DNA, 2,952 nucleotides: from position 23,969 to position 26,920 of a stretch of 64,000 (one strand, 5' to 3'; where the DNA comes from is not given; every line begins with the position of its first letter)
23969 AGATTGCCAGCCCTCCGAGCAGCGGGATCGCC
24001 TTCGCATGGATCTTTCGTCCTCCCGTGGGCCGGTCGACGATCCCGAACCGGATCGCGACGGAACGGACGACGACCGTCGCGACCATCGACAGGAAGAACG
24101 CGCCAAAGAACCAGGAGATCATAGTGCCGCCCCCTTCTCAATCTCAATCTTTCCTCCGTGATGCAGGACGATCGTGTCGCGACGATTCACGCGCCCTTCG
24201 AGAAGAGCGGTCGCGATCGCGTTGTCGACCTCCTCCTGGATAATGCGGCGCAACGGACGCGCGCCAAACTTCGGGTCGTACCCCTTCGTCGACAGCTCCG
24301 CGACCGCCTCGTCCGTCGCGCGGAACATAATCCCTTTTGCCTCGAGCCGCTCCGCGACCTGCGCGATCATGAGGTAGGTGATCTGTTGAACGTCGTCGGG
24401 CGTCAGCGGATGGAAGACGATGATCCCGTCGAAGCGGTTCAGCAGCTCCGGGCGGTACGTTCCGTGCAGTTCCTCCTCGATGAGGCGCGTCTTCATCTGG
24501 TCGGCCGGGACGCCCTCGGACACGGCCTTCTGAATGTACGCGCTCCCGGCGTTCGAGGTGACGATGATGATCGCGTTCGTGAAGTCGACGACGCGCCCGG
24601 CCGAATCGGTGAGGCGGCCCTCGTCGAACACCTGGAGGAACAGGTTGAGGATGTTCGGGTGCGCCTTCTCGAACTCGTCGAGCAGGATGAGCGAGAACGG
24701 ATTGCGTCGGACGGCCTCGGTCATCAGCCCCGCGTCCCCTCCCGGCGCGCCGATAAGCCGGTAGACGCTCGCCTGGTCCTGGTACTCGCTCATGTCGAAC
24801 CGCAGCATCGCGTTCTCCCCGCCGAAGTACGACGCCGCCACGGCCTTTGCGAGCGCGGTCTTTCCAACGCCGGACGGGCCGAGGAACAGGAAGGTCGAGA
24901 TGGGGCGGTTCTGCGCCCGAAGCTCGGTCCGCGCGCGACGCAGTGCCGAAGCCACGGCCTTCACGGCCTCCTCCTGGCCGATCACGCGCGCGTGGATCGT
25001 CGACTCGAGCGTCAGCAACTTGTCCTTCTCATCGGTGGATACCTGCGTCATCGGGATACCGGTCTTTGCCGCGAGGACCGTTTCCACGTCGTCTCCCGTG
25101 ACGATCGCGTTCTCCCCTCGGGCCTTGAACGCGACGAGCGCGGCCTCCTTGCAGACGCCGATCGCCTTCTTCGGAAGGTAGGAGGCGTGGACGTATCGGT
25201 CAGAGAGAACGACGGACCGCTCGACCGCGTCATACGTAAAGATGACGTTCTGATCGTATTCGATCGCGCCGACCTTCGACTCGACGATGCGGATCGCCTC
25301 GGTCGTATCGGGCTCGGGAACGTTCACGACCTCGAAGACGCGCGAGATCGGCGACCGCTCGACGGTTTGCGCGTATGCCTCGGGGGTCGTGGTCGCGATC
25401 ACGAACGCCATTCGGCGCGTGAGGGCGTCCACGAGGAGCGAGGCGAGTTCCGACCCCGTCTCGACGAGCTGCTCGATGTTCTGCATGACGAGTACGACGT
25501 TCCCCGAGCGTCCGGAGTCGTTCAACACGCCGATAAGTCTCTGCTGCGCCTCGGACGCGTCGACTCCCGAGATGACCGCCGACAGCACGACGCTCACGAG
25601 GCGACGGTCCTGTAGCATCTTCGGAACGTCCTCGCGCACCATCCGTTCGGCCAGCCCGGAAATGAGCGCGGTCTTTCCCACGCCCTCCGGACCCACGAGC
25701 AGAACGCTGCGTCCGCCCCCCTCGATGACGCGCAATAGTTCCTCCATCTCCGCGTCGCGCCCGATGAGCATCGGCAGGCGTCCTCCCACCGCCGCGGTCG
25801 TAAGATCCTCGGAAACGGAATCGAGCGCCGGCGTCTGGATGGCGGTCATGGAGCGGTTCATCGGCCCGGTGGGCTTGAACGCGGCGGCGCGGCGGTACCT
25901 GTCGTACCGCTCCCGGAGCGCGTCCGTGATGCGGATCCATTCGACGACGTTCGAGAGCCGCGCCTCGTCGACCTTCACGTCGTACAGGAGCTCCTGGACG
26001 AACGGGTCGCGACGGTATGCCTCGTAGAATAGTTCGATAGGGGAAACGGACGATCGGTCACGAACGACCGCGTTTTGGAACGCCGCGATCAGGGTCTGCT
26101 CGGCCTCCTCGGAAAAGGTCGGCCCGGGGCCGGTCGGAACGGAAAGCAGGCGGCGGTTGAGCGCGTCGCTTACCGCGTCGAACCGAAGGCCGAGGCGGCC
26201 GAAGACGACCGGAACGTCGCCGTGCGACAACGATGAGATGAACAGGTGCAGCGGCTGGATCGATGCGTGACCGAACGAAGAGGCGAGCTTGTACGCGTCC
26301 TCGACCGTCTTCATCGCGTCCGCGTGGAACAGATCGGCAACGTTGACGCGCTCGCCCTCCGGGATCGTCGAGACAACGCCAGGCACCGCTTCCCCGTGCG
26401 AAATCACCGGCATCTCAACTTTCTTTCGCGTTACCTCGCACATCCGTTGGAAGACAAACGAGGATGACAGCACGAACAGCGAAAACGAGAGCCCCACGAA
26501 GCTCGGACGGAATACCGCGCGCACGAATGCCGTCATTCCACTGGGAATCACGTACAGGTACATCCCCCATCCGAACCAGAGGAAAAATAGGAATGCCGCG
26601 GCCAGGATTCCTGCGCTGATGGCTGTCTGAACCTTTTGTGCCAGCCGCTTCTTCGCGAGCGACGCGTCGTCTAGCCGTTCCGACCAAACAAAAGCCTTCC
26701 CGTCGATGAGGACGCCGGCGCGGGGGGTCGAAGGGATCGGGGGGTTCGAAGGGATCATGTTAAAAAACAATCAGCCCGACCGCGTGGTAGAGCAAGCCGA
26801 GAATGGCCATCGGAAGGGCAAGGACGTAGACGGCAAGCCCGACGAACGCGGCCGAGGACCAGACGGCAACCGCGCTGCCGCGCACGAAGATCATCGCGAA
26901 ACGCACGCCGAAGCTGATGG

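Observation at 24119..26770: Membrane-anchored ClpC-like AAA+ unfoldase in an operon with a GT4 phospho-sugar transferase and a DUF192 protein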

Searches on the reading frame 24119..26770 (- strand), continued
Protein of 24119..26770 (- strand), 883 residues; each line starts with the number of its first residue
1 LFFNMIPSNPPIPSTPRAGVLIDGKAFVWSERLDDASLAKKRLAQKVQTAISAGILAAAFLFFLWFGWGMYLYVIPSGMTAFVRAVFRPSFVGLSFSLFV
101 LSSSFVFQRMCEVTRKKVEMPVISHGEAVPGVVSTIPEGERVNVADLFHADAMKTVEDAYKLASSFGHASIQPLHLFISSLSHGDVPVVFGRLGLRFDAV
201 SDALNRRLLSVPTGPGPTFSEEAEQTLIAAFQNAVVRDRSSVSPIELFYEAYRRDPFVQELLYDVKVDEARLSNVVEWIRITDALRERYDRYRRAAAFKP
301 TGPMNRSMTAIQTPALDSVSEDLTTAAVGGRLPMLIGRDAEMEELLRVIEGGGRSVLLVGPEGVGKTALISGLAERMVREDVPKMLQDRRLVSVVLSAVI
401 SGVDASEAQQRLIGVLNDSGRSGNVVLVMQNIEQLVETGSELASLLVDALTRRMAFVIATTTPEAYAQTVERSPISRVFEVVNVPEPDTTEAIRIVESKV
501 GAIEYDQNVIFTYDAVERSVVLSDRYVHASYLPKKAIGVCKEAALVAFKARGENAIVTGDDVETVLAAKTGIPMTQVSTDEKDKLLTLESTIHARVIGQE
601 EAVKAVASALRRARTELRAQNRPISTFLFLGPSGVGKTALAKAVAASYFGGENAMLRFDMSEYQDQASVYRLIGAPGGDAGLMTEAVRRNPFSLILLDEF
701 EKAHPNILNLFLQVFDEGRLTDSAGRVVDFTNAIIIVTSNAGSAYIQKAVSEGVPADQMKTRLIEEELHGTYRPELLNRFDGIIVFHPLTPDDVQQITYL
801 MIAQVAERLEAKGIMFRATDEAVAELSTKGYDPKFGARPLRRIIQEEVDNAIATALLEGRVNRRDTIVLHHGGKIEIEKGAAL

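Call 48: fold_search(model_id=the predicted structure, library=pdb)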
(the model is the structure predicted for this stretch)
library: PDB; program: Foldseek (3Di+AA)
matches with E <= 10: 1578; with E <= 0.001: 1040
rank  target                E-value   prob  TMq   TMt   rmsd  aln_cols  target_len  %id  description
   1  9a66_A                1.2e-57  1.00  0.59  0.64  20.8       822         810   31  Integrative model of CLPC-CLPP by crosslinking MS and deep learning (released 2024-09-18)
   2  9rai_b                5.6e-53  1.00  0.55  0.63  18.8       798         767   30  Structure of the S.aureus MecA/ClpC/ClpP degradation system (released 2025-09-10)
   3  9rai_d                1.7e-51  1.00  0.55  0.63  19.1       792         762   31  Structure of the S.aureus MecA/ClpC/ClpP degradation system (released 2025-09-10)
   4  9rai_e                3.0e-51  1.00  0.56  0.63  19.3       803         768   31  Structure of the S.aureus MecA/ClpC/ClpP degradation system (released 2025-09-10)
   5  9rai_c                1.3e-50  1.00  0.56  0.63  18.2       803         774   31  Structure of the S.aureus MecA/ClpC/ClpP degradation system (released 2025-09-10)
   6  9gi1_b                7.5e-50  1.00  0.55  0.80   4.7       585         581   39  Structure of the S.aureus MecA/ClpC/ClpP degradation system (released 2025-08-20)
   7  4d2q_A                9.3e-49  1.00  0.45  0.49  24.6       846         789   30  Negative-stain electron microscopy of E. coli ClpB mutant E432A (BAP form bound to ClpP) (released 2014-06-04)
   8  7abr_D                2.5e-48  1.00  0.55  0.80   4.8       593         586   39  Cryo-EM structure of B. subtilis ClpC (DWB mutant) hexamer bound to a substrate polypeptide (released 2021-10-06)
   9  6w6j_D                5.6e-48  1.00  0.53  0.64  24.5       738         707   34  The Mycobacterium tuberculosis ClpB disaggregase hexamer structure with a locally refined N-terminal domain in the pre (released 2021-05-26)
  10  9gi1_c                6.8e-48  1.00  0.56  0.80   4.6       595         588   38  Structure of the S.aureus MecA/ClpC/ClpP degradation system (released 2025-08-20)
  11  9gi1_d                7.2e-48  1.00  0.55  0.81   4.8       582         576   39  Structure of the S.aureus MecA/ClpC/ClpP degradation system (released 2025-08-20)
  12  9gi1_e                2.7e-47  1.00  0.55  0.81   4.7       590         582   39  Structure of the S.aureus MecA/ClpC/ClpP degradation system (released 2025-08-20)
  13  9rai_f                3.7e-47  1.00  0.52  0.60  18.6       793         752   31  Structure of the S.aureus MecA/ClpC/ClpP degradation system (released 2025-09-10)
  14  9if4_D                6.7e-47  1.00  0.53  0.78   4.7       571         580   38  Structure of the Mycobacterium Tuberculosis ClpC1P1P2 complex bound to the activator Bz-Leu-Leu (released 2025-08-27)
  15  6qs6_A                7.4e-47  1.00  0.55  0.80   4.8       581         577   40  ClpB (DWB and K476C mutant) bound to casein in presence of ATPgammaS - state KC-1 (released 2019-07-03)
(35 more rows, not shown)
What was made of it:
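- On Class-I Hsp100/Clp ATPases (two-ring superfamily): Foldseek to ClpC and ClpB at E 1e-57 to 1e-43 (call 48).
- Foldseek's best matches are ClpC and ClpB, with TM-score about 0.8 over D1-D2 (call 48).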

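Call 74: search_protein_families(library=padloc, proteins=[window:24119-26758:-], max_evalue=0.001)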
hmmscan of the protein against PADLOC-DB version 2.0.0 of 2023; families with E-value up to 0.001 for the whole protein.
window:24119-26758:- (879 aa): 9 families
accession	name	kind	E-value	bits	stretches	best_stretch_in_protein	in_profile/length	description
PDLC03838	DolB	-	3.8e-37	126.4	1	572-739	121-280/375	-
PDLC04606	PDC-M37B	-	6.4e-36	122.4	1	572-747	126-304/390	-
PDLC04605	PDC-M37B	-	3.2e-26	90.5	1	570-747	254-434/518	-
PDLC00915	TRIP13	-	1.3e-07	29.4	0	352-494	66-222/302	TRIP13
PDLC04140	mad8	-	1.4e-06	26.1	0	328-377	2-57/314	mads_8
PDLC04232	IetA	-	3.6e-06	24.6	0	613-643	108-139/330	-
PDLC02196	IetA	-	2.6e-05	21.8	0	596-642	98-144/374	-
PDLC02630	DrmD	-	0.00019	19.1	0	350-450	102-193/260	DrmD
PDLC02195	IetA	-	0.00031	18.2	0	596-642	113-159/395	-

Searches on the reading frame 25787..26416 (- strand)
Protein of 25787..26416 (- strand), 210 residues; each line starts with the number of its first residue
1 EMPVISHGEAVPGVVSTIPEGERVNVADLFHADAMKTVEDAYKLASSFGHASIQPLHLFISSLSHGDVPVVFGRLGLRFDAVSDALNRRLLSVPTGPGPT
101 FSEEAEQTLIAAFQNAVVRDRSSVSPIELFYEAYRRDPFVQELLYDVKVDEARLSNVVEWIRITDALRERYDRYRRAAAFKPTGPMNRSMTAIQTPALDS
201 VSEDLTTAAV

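Call 22: search_protein_families(library=pfam, proteins=[window:25787-26416:-], max_evalue=1)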
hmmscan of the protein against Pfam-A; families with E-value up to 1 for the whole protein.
seq(210 aa): 2 families
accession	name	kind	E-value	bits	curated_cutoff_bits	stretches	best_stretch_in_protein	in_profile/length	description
PF02861.25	Clp_N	-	0.00031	21.3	20.7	1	41-89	1-51/53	Clp amino terminal domain, pathogenicity island component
PF08936.15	CsoSCA_C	-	0.055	13.7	26.1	1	139-174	55-90/118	Carboxysome Shell Carbonic Anhydrase, C-terminal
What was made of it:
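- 25973..26350 (-): Clp_N-like helical N-domain (aa 137-262). One Clp_N repeat at the Pfam threshold (call 22).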

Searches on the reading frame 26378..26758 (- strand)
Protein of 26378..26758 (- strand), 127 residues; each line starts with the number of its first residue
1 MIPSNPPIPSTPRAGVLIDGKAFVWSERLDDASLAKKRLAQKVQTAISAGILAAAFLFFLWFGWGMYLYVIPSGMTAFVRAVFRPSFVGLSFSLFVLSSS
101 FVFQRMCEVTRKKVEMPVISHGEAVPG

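Call 22: search_protein_families(library=pfam, proteins=[window:26378-26758:-], max_evalue=1)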
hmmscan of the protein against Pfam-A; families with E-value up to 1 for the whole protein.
seq(127 aa): 2 families
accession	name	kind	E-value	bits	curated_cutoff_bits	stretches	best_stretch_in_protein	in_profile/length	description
PF07332.16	Phage_holin_3_6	-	0.002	18.6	28.4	1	33-75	20-59/116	Putative Actinobacterial Holin-X, holin superfamily III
PF00487.30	FA_desaturase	-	0.063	13.5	29.7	1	17-84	108-179/253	Fatty acid desaturase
